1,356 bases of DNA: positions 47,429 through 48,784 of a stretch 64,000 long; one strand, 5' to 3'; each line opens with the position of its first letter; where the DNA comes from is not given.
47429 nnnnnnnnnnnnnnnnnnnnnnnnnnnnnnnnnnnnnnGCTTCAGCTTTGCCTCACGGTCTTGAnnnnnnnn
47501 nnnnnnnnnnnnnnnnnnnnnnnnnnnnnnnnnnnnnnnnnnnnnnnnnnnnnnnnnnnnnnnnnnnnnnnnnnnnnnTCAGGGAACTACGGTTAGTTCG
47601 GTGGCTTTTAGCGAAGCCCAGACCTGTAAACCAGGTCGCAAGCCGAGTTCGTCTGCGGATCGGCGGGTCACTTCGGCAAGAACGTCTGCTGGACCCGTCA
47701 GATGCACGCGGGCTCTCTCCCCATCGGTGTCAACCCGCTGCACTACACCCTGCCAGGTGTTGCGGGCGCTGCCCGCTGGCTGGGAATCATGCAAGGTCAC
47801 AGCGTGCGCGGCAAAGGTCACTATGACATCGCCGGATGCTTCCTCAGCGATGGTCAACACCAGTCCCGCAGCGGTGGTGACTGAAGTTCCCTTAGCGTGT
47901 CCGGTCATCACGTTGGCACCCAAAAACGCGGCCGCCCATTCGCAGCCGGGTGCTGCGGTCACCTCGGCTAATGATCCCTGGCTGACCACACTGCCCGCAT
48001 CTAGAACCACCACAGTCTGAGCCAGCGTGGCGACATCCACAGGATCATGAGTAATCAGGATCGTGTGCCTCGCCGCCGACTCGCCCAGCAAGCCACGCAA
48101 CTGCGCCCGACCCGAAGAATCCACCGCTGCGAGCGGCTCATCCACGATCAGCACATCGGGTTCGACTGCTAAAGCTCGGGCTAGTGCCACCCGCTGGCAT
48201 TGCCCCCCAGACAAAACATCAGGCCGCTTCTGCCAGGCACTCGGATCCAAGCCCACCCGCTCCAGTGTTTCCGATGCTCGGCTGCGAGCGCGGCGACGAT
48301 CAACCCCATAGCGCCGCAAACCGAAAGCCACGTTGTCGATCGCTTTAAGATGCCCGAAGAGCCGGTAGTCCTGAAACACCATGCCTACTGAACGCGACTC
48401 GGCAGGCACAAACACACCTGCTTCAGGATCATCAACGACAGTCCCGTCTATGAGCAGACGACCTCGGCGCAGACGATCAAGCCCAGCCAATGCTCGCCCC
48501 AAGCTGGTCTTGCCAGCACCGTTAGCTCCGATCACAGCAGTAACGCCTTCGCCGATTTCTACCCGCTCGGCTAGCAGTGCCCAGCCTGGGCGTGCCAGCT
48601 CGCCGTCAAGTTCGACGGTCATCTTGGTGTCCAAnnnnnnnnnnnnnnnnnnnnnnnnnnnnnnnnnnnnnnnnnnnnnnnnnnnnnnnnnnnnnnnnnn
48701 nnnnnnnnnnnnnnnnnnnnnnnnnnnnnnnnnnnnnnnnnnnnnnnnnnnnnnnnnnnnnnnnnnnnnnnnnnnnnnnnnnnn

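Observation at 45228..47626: A 2.3-kb insertion bracketed by a 36-bp duplication of the modC 3' end, carrying a 634-aa chimeric membrane protein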

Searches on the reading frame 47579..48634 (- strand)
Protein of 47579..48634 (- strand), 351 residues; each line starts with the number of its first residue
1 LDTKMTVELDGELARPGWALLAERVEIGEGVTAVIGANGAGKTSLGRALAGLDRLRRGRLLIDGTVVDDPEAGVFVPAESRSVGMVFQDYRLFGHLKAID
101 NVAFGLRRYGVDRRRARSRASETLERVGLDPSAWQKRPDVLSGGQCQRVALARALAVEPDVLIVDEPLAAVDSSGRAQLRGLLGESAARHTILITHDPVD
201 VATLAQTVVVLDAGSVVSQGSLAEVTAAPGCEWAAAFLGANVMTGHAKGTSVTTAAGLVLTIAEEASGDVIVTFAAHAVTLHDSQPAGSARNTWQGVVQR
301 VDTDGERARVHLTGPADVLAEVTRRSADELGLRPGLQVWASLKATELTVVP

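Call 4: search_protein_families(library=pfam, proteins=[window:47579-48634:-], max_evalue=0.01)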
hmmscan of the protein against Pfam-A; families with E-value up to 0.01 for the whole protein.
window:47579-48634:- (351 aa): 6 families
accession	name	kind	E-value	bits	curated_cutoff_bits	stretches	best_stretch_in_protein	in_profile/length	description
PF00005.33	ABC_tran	-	2.9e-26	93.1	25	1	31-169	13-137/137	ABC transporter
PF03459.23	TOBE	-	5.6e-14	52.5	22.3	1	289-348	2-63/64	TOBE domain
PF13304.12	AAA_21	-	1.8e-07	32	27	1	31-59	1-32/304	AAA domain, putative AbiEii toxin, Type IV TA system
PF02463.25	SMC_N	-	5.3e-06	26.5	40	0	25-49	20-44/220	RecF/RecN/SMC N terminal domain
PF08402.16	TOBE_2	-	0.0024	18.4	21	1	280-349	9-75/76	TOBE domain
PF13476.12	AAA_23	-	0.0086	17.2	27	0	24-49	14-39/201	AAA domain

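Call 8: find_encoding_contigs(protein=window:47579-48634:-, flank=10000, max_places=10)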
Protein window:47579-48634:- (351 aa): no gene with exactly this product is on record in the collection.

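Call 22: find_homologous_proteins(query=window:47579-48634:-, max_evalue=1e-60)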
Query window:47579-48634:- (351 aa): 6229 proteins with E <= 1e-60 among 8000 candidates; the best 120 are listed.
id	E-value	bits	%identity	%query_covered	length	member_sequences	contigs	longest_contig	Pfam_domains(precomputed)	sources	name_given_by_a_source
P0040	9.5e-213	724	98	99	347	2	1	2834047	PF03459.24,PF00005.34,PF02463.26,PF13304.13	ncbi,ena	-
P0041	4.0e-170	584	80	99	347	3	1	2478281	PF03459.24,PF00005.34,PF02463.26,PF13304.13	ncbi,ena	-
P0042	1.2e-161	556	77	99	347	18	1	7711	PF03459.24,PF00005.34,PF13304.13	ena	-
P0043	5.2e-160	550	76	99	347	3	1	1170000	PF03459.24,PF00005.34,PF13304.13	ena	-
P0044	5.9e-159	547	76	99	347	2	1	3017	PF03459.24,PF00005.34,PF13304.13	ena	-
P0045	7.2e-159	547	75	99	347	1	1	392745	PF03459.24,PF00005.34,PF13304.13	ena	-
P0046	3.3e-158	544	75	99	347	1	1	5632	PF03459.24,PF00005.34,PF13304.13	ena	-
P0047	5.3e-158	544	74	99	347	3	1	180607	PF03459.24,PF00005.34,PF13304.13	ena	-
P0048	1.6e-157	542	75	99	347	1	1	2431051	PF03459.24,PF00005.34,PF13304.13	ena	-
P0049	5.6e-157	540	75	99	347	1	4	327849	PF03459.24,PF00005.34,PF13304.13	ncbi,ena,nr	ncbi:MAG: ABC transporter ATP-binding protein [Acidimicrobiaceae bacterium]|nr:ABC transporter ATP-b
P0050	1.2e-156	539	74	99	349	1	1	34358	PF03459.24,PF00005.34,PF13304.13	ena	-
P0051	7.4e-156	537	74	99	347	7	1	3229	PF03459.24,PF00005.34,PF13304.13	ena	-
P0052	8.0e-156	537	75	99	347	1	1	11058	PF03459.24,PF00005.34,PF13304.13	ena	-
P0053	1.1e-155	536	74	99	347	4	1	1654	PF03459.24,PF00005.34,PF02463.26,PF13304.13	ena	-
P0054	2.5e-155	535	75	99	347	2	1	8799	PF03459.24,PF00005.34,PF13304.13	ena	-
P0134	3.9e-138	479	68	99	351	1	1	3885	PF03459.24,PF00005.34,PF13304.13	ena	-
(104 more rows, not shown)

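Call 24: find_encoding_contigs(protein=P0040, flank=10000, max_places=4)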
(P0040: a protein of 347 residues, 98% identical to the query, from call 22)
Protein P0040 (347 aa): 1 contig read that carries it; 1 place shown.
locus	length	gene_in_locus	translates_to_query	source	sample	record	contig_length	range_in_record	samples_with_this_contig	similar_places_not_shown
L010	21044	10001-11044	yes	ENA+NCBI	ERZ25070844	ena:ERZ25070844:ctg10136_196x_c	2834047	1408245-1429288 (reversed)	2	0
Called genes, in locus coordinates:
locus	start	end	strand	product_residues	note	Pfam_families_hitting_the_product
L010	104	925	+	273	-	PF00005:ABC_tran, PF02463:SMC_N (faint)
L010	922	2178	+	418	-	PF00266:Aminotran_5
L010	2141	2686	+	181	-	PF01592:NifU_N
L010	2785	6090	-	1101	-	PF03160:Calx-beta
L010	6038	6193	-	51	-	-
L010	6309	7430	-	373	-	PF21088:MS_channel_1st, PF00924:MS_channel_2nd, PF21082:MS_channel_3rd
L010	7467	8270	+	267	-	-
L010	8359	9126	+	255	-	PF13531:SBP_bac_11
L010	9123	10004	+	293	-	PF00528:BPD_transp_1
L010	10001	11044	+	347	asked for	PF00005:ABC_tran, PF02463:SMC_N (faint), PF13304:AAA_21 (faint), PF03459:TOBE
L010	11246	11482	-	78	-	PF10387:DUF2442 (weak)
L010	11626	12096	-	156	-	PF00210:Ferritin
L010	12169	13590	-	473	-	PF00890:FAD_binding_2 (weak), PF01134:GIDA (weak), PF01266:DAO, PF01593:Amino_oxidase, PF03486:HI0933_like (weak), PF12831:FAD_oxidored, PF13450:NAD_binding_8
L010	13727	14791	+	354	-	PF01073:3Beta_HSD, PF01370:Epimerase, PF02719:Polysacc_synt_2, PF04321:RmlD_sub_bind, PF16363:GDP_Man_Dehyd, PF13460:NAD_binding_10, PF07993:NAD_binding_4 (weak)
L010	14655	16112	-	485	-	-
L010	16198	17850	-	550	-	PF00528:BPD_transp_1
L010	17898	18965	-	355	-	PF13416:SBP_bac_8, PF01547:SBP_bac_1, PF13531:SBP_bac_11, PF13343:SBP_bac_6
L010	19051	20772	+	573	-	PF03706:LPG_synthase_TM, PF00535:Glycos_transf_2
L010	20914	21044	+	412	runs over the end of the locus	-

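Call 25: find_encoding_contigs(protein=P0041, flank=10000, max_places=4)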
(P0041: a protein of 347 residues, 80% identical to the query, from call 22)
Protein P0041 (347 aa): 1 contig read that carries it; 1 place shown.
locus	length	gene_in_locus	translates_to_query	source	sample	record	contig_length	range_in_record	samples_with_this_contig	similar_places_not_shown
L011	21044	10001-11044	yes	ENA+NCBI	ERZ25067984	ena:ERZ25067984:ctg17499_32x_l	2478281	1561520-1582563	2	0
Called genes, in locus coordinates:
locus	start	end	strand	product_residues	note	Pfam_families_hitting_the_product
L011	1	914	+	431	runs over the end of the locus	PF00067:p450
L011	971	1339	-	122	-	-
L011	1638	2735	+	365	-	PF00108:Thiolase_N, PF08545:ACP_syn_III, PF08541:ACP_syn_III_C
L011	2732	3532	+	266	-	PF06966:DUF1295, PF02544:Steroid_dh (weak)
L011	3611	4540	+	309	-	PF03602:Cons_hypoth95 (faint), PF01555:N6_N4_Mtase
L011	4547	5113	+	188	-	-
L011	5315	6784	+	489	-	PF02720:DUF222, PF01844:HNH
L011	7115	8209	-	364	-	PF21088:MS_channel_1st, PF00924:MS_channel_2nd, PF21082:MS_channel_3rd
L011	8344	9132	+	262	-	PF13531:SBP_bac_11, PF01547:SBP_bac_1 (faint)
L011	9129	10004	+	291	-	PF00528:BPD_transp_1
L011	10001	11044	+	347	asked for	PF00005:ABC_tran, PF02463:SMC_N (faint), PF13304:AAA_21 (faint), PF03459:TOBE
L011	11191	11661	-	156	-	PF00210:Ferritin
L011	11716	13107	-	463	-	PF00890:FAD_binding_2 (weak), PF01266:DAO, PF01593:Amino_oxidase, PF03486:HI0933_like (weak), PF12831:FAD_oxidored, PF13450:NAD_binding_8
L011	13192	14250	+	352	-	PF01073:3Beta_HSD, PF01370:Epimerase, PF02719:Polysacc_synt_2, PF04321:RmlD_sub_bind (weak), PF07993:NAD_binding_4, PF16363:GDP_Man_Dehyd, PF13460:NAD_binding_10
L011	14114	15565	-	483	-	-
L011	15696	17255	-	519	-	PF00528:BPD_transp_1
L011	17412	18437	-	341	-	PF01547:SBP_bac_1, PF13531:SBP_bac_11, PF13416:SBP_bac_8, PF13343:SBP_bac_6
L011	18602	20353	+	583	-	PF03706:LPG_synthase_TM, PF00535:Glycos_transf_2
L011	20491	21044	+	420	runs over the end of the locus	-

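Call 67: search_protein_families(library=ncbifam, proteins=[window:47579-48634:-], max_evalue=0.01)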
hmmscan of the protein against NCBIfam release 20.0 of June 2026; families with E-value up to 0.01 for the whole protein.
window:47579-48634:- (351 aa): 190 families (the best 25 are shown)
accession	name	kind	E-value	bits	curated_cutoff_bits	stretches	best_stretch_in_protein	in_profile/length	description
TIGR02142.1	modC_ABC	equivalog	1.8e-62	211.7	285.05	1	26-347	20-352/353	molybdenum ABC transporter ATP-binding protein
TIGR03265.1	PhnT2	equivalog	6.5e-55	186.8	457.7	1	31-349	32-351/353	putative 2-aminoethylphosphonate ABC transporter ATP-binding protein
NF040840.2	tungstate_WtpC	equivalog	2.9e-54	184.6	440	1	33-349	30-346/347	tungstate ABC transporter ATP-binding protein WtpC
NF040933.2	ABC_arch_GlcV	equivalog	7.2e-50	169.8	450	1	27-286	29-293/357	glucose ABC transporter ATP-binding protein GlcV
TIGR01187.1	potA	subfamily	2.5e-49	168.1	355.6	1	35-343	2-318/325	polyamine ABC transporter ATP-binding protein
NF008355.0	PRK11144.1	equivalog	1e-47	162.9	434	1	29-348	24-351/353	molybdenum ABC transporter ATP-binding protein ModC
TIGR03258.1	PhnT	equivalog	1.2e-46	159.4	499.15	1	25-276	31-274/359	2-aminoethylphosphonate ABC transport system ATP-binding subunit PhnT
TIGR00968.1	3a0106s01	subfamily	3.1e-46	157.8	342.75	1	30-240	26-233/237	sulfate ABC transporter ATP-binding protein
NF008653.0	PRK11650.1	subfamily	6.5e-45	153.7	432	1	29-263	29-265/357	sn-glycerol-3-phosphate ABC transporter ATP-binding protein UgpC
TIGR04521.1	ECF_ATPase_2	equivalog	2.9e-43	148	330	1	31-226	33-233/279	energy-coupling factor transporter ATPase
NF008233.0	PRK11000.1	equivalog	4.5e-43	147.5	568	1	26-246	25-242/369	maltose/maltodextrin ABC transporter ATP-binding protein MalK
NF006987.0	PRK09452.1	equivalog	1.5e-41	142.4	482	1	25-244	40-255/378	spermidine/putrescine ABC transporter ATP-binding protein PotA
NF008105.0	PRK10851.1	equivalog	3.5e-41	141.1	502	1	31-279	30-280/362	sulfate/thiosulfate ABC transporter ATP-binding protein CysA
NF008513.0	PRK11432.1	equivalog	6.5e-40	137.1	496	1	31-283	34-287/351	ferric ABC transporter ATP-binding protein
NF043075.1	MMSYN1_0197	equivalog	1.3e-39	136.1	550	1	28-245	28-241/341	spermidine/putrescine ABC transporter ATP-binding protein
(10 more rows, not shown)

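Call 71: find_encoding_contigs(protein=P0134, flank=5000, max_places=3)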
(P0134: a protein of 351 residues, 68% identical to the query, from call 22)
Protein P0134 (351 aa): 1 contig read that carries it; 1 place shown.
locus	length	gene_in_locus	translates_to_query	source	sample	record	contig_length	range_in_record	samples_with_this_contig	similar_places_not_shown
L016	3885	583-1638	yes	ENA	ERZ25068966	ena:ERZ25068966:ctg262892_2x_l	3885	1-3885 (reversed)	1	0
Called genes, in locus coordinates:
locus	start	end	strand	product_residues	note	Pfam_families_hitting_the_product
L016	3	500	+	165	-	?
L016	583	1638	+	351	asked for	PF00005:ABC_tran, PF13304:AAA_21 (faint), PF03459:TOBE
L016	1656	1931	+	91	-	PF22513:FitA-like_RHH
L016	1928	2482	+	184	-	PF01850:PIN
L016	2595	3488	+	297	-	PF04116:FA_hydroxylase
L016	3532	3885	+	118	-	?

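Call 93: find_encoding_contigs(protein=P0043, flank=10000, max_places=3)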
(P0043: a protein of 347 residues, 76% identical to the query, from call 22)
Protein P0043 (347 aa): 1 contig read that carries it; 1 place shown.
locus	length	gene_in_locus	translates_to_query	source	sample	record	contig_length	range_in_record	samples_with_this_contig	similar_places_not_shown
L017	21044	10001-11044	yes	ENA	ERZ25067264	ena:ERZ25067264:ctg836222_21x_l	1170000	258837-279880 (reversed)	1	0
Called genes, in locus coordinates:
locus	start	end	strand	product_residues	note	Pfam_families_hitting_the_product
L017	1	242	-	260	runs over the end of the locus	PF00480:ROK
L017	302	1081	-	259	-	PF02463:SMC_N, PF00005:ABC_tran, PF13304:AAA_21 (faint)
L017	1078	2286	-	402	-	PF01168:Ala_racemase_N, PF21279:YhfX-like_C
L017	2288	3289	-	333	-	PF02653:BPD_transp_2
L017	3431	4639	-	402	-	PF16031:TonB_N (weak), PF13407:Peripla_BP_4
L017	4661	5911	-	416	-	PF04389:Peptidase_M28 (faint), PF01546:Peptidase_M20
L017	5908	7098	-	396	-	PF09339:HTH_IclR (weak), PF12802:MarR_2 (weak), PF00480:ROK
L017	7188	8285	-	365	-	PF21088:MS_channel_1st, PF00924:MS_channel_2nd, PF21082:MS_channel_3rd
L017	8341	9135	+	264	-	PF13531:SBP_bac_11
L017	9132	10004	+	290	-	PF00528:BPD_transp_1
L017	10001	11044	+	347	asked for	PF00005:ABC_tran, PF13304:AAA_21 (faint), PF03459:TOBE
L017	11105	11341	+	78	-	PF22513:FitA-like_RHH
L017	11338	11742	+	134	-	PF01850:PIN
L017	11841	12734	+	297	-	PF04116:FA_hydroxylase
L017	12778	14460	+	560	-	PF03321:GH3, PF23571:GH3_M, PF23572:GH3_C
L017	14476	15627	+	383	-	PF13378:MR_MLE_C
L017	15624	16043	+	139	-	-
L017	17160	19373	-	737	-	PF00930:DPPIV_N, PF02129:Peptidase_S15, PF00326:Peptidase_S9, PF01738:DLH (weak), PF12146:Hydrolase_4 (weak)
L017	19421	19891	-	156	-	PF00210:Ferritin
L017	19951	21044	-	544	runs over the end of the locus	PF00528:BPD_transp_1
